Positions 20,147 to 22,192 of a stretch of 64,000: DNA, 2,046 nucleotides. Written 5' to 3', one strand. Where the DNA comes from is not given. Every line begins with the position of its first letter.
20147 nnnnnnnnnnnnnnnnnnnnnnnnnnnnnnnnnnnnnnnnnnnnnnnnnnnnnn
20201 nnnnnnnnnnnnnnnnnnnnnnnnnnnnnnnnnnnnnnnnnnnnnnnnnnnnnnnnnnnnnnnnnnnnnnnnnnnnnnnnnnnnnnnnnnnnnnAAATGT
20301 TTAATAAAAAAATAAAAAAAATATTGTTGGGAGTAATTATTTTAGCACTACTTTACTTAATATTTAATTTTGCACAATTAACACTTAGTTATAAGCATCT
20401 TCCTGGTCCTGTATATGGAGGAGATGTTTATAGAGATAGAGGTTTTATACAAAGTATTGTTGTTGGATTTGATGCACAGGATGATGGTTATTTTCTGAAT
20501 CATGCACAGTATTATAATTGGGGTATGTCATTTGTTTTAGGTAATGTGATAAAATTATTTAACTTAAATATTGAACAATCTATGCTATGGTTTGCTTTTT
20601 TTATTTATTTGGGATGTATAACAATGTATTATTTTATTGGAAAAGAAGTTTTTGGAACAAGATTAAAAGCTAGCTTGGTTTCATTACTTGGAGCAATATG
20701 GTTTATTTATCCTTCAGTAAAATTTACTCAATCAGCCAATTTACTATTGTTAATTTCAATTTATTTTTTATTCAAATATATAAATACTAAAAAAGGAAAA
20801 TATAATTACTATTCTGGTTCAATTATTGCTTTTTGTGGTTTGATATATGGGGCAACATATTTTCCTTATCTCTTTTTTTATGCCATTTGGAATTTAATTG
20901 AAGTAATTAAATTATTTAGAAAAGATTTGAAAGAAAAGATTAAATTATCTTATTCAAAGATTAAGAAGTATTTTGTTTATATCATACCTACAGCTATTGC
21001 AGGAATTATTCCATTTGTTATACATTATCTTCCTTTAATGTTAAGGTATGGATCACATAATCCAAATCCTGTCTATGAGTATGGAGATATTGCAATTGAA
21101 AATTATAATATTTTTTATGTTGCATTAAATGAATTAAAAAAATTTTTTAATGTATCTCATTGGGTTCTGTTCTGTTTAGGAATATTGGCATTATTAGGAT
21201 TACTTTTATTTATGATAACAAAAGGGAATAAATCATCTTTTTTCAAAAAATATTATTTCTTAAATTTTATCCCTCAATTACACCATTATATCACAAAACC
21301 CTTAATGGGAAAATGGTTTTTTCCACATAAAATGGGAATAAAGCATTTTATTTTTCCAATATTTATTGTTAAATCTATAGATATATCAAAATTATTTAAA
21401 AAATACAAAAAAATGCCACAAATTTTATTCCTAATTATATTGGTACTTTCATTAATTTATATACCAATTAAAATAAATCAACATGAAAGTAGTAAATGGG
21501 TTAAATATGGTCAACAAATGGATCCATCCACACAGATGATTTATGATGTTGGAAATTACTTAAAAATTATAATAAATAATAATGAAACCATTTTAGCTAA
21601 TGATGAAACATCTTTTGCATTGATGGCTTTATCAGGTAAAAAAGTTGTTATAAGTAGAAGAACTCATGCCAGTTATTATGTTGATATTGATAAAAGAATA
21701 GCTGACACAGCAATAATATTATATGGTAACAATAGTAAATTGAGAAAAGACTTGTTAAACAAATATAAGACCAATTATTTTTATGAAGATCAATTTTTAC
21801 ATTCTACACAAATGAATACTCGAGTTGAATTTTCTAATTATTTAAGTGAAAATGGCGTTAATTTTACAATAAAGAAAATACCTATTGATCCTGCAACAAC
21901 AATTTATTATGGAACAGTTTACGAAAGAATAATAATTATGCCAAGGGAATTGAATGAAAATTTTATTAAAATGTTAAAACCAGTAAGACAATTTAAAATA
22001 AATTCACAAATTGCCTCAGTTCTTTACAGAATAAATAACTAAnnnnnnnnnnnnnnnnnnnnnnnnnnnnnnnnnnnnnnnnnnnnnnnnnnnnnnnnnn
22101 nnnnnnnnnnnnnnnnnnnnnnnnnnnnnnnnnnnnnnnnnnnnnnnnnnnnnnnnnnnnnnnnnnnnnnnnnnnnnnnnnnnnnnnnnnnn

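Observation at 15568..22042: Decaprenyl-phospho-arabinose-like module (UbiA phosphoribosyltransferase, PAP2, FAD enzyme, two SDRs, GT-C-like protein) in an archaeon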

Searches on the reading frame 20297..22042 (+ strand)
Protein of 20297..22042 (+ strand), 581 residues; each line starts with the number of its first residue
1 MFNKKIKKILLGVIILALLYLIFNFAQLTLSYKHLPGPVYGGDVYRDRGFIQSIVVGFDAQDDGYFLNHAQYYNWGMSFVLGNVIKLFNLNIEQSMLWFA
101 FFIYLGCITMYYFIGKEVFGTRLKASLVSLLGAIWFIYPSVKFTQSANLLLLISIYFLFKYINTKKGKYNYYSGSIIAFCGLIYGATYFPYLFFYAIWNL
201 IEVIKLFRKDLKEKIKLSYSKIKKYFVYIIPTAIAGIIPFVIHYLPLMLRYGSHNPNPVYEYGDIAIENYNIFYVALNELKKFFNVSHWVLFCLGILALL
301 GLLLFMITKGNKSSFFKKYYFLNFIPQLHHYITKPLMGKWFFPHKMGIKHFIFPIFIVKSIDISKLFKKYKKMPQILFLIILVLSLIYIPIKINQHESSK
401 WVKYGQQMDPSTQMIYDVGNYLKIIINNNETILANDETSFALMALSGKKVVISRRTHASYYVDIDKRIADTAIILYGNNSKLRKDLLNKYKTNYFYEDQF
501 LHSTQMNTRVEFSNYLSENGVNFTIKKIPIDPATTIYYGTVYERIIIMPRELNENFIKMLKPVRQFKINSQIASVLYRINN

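Call 3: search_protein_families(library=pfam, proteins=[window:20297-22042:+], max_evalue=0.01)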
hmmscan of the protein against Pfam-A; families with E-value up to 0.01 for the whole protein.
window:20297-22042:+ (581 aa): 0 families

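Call 4: search_protein_families(library=ncbifam, proteins=[window:20297-22042:+], max_evalue=0.01)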
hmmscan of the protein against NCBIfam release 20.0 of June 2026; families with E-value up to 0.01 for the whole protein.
window:20297-22042:+ (581 aa): 0 families

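Call 12: search_solved_structures(query=window:20297-22042:+, max_evalue=10)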
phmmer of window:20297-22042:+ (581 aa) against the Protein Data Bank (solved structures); distinct sequences matched with E-value up to 10: 1.
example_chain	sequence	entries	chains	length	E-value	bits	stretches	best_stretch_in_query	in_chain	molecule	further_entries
2yuv_A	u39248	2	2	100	2.2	9.9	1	399-432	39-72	Myosin-binding protein C, slow-type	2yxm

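Call 20: find_homologous_proteins(query=window:20297-22042:+, max_evalue=0.001)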
Query window:20297-22042:+ (581 aa): 26 proteins with E <= 0.001 among 8000 candidates.
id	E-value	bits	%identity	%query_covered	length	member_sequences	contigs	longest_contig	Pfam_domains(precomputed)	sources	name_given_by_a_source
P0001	0.0e+0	1293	100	100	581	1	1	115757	-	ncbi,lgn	-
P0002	5.5e-198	677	54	100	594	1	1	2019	-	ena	-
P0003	7.9e-129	449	52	67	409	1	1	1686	-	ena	-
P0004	3.9e-103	364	37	98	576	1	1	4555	-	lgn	-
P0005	4.6e-99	351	35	98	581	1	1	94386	-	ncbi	-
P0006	3.8e-85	305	32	98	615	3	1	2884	-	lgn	-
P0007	9.7e-85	303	33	100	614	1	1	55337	-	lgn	-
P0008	1.3e-82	296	35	98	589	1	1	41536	-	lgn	-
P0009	4.2e-82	295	31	98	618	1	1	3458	-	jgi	-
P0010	2.1e-81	292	34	98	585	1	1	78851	-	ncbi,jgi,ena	-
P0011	8.8e-81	290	32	99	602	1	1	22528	-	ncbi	-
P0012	2.3e-80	289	32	100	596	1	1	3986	-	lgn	-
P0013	4.4e-80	288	33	98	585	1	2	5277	-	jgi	jgi:hypothetical protein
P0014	7.7e-79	284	32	94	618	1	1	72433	-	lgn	-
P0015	1.2e-78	283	33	98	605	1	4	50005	-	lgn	-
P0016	9.3e-77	277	32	100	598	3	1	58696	-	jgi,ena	jgi:4-amino-4-deoxy-L-arabinose transferase-like glycosyltransferase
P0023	9.4e-45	171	28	91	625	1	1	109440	-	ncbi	ncbi:hypothetical protein ACFL0W_00075 [Nanoarchaeota archaeon]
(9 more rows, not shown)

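Call 23: find_encoding_contigs(protein=P0001, flank=10000, max_places=3)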
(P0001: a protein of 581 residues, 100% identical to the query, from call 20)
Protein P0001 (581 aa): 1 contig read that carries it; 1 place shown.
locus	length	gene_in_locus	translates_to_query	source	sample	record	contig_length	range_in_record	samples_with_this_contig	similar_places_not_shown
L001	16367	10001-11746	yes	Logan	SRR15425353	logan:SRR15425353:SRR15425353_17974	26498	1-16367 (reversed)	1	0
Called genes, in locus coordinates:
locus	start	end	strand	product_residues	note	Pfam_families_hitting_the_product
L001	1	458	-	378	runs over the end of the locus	PF02776:TPP_enzyme_N, PF02775:TPP_enzyme_C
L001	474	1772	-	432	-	PF01467:CTP_transf_like, PF13714:PEP_mutase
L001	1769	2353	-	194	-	PF01467:CTP_transf_like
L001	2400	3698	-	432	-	PF14907:NTP_transf_5 (weak), PF02223:Thymidylate_kin (faint)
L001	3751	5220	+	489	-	PF01943:Polysacc_synt, PF13440:Polysacc_synt_3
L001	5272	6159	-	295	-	PF01040:UbiA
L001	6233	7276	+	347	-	PF01073:3Beta_HSD, PF01370:Epimerase, PF02719:Polysacc_synt_2, PF04321:RmlD_sub_bind, PF05368:NmrA (weak), PF13460:NAD_binding_10, PF16363:GDP_Man_Dehyd, PF07993:NAD_binding_4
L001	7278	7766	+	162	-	PF01569:PAP2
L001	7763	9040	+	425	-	PF01266:DAO (faint), PF01593:Amino_oxidase, PF13450:NAD_binding_8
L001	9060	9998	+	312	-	PF01073:3Beta_HSD, PF01370:Epimerase, PF02719:Polysacc_synt_2 (weak), PF04321:RmlD_sub_bind, PF07993:NAD_binding_4 (faint), PF13460:NAD_binding_10, PF16363:GDP_Man_Dehyd (weak)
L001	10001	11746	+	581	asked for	-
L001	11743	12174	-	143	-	PF01592:NifU_N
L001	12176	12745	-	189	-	PF04981:NMD3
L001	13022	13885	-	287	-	PF00892:EamA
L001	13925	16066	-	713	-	PF09382:RQC (weak), PF13087:AAA_12 (faint), PF00580:UvrD-helicase, PF01443:Viral_helicase1 (faint), PF13245:AAA_19, PF13361:UvrD_C, PF13538:UvrD_C_2 (faint), PF00570:HRDC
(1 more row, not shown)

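Call 24: find_encoding_contigs(protein=P0005, flank=8000, max_places=1)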
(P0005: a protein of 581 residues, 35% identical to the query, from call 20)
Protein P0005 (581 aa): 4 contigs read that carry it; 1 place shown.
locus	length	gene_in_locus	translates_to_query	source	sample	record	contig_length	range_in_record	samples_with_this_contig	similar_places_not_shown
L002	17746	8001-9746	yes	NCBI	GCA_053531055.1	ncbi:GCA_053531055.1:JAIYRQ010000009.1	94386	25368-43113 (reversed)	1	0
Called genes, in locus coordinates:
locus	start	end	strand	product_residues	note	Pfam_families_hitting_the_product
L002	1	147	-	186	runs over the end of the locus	-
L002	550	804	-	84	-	-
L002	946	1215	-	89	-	-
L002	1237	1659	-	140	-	-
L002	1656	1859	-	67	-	-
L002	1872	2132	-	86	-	-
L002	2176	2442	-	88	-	-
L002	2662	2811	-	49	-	-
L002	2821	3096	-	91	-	-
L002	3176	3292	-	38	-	-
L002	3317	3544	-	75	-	-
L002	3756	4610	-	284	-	PF01040:UbiA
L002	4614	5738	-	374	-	PF04015:DUF362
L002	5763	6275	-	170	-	-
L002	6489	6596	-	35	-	-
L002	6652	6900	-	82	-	-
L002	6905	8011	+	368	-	PF01593:Amino_oxidase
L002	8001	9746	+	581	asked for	-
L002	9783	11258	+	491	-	PF01943:Polysacc_synt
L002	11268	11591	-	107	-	-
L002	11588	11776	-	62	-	-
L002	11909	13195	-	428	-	-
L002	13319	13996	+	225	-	PF13489:Methyltransf_23, PF08241:Methyltransf_11, PF08242:Methyltransf_12 (weak), PF13649:Methyltransf_25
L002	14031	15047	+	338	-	PF00534:Glycos_transf_1, PF13692:Glyco_trans_1_4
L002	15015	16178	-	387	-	PF13439:Glyco_transf_4, PF00534:Glycos_transf_1, PF13692:Glyco_trans_1_4, PF13524:Glyco_trans_1_2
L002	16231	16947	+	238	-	PF01209:Ubie_methyltran, PF02353:CMAS (weak), PF13489:Methyltransf_23, PF07021:MetW (weak), PF13847:Methyltransf_31, PF08241:Methyltransf_11, PF08242:Methyltransf_12, PF13649:Methyltransf_25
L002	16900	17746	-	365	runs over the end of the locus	PF00534:Glycos_transf_1, PF13692:Glyco_trans_1_4, PF13524:Glyco_trans_1_2 (weak)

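Call 25: find_encoding_contigs(protein=P0016, flank=8000, max_places=1)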
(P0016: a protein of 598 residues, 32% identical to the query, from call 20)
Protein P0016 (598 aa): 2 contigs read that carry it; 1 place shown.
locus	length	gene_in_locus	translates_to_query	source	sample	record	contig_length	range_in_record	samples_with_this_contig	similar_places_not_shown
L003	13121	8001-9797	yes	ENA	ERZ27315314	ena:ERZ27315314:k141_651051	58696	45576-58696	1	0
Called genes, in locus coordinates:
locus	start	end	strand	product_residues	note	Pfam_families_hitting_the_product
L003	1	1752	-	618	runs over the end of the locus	PF02310:B12-binding, PF04055:Radical_SAM, PF13282:DUF4070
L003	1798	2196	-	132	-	PF01894:YjbQ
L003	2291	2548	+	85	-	PF03144:GTP_EFTU_D2 (weak)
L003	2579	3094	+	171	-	PF13238:AAA_18, PF13521:AAA_28 (weak), PF13671:AAA_33 (weak), PF13207:AAA_17 (weak)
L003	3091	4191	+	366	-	PF00070:Pyr_redox (faint), PF01266:DAO (weak), PF01494:FAD_binding_3 (weak), PF03486:HI0933_like (weak), PF07992:Pyr_redox_2 (weak), PF13450:NAD_binding_8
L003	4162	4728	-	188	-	-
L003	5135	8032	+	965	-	PF02516:STT3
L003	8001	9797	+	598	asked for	-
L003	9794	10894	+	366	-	PF04015:DUF362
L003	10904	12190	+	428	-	PF01266:DAO (faint), PF01593:Amino_oxidase, PF03486:HI0933_like (faint), PF06100:MCRA (faint), PF07992:Pyr_redox_2 (faint), PF13450:NAD_binding_8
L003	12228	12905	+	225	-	PF00535:Glycos_transf_2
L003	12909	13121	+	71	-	?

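Call 26: find_encoding_contigs(protein=P0023, flank=8000, max_places=1)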
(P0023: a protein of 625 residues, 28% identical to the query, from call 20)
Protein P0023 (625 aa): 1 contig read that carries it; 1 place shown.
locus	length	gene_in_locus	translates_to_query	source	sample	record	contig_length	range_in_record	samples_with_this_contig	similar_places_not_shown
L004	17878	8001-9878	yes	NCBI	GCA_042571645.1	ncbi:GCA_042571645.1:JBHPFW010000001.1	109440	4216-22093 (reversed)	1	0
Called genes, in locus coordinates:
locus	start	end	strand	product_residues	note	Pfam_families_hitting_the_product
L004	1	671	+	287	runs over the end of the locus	PF17125:Methyltr_RsmF_N, PF01728:FtsJ, PF01189:Methyltr_RsmB-F, PF02475:TRM5-TYW2_MTfase (faint), PF13847:Methyltransf_31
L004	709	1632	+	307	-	-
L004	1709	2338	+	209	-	-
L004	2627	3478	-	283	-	-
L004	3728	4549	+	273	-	PF13292:DXP_synthase_N, PF00456:Transketolase_N, PF00676:E1_dh, PF02775:TPP_enzyme_C (weak)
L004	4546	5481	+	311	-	PF02779:Transket_pyr, PF02780:Transketolase_C, PF22613:Transketolase_C_1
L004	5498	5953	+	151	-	PF02502:LacAB_rpiB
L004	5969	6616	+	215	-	PF00834:Ribul_P_3_epim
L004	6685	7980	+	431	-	PF03721:UDPG_MGDP_dh_N, PF00984:UDPG_MGDP_dh, PF03720:UDPG_MGDP_dh_C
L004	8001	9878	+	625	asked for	-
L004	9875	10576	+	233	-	PF00535:Glycos_transf_2, PF10111:Glyco_tranf_2_2 (weak), PF13641:Glyco_tranf_2_3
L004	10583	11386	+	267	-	PF00535:Glycos_transf_2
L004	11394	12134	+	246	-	PF01209:Ubie_methyltran, PF13489:Methyltransf_23, PF07021:MetW, PF13847:Methyltransf_31, PF08241:Methyltransf_11, PF08242:Methyltransf_12, PF13649:Methyltransf_25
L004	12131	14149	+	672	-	-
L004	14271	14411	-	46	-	-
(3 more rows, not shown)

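Call 32: predict_structure(alignment_id=A1)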
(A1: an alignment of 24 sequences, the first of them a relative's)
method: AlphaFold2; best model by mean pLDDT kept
length: 581 residues; sequences in the alignment: 24
mean_pLDDT: 92.2   pTM: 0.90
mean pLDDT of the five models: 92.2, 92.1, 91.6, 91.4, 89.4
residues with pLDDT >= 90: 445; 70-90: 129; 50-70: 7; < 50: 0
segments of 3 or more residues with pLDDT < 50: none
pLDDT, mean of each block of 10 residues (from residue 1): 88 97 95 93 93 96 92 93 97 95 95 96 97 79 90 95 94 96 91 94 90 76 86 93 92 86 82 89 90 95 94 92 89 85 79 95 84 92 96 91 92 96 96 96 97 91 95 97 97 97 94 97 94 85 94 96 96 97 70
secondary structure, 60 per line:
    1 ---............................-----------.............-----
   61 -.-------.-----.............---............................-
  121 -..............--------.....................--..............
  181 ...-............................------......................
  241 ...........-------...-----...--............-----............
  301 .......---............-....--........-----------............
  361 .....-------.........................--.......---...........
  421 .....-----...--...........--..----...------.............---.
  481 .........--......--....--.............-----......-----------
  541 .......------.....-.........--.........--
elements in order: H4-31 H43-55 H76-88 H92-119 H122-135 H144-164 H167-183 H185-212 H219-251 H272-283 H289-307 H311-322 H324-327 H330-337 H349-365 H373-397 H400-406 H410-425 E431-433 H436-446 H464-476 H480-489 E492-497 H500-503 E506-509 H510-518 E524-529 E541-547 H554-558 E560-568 E571-579
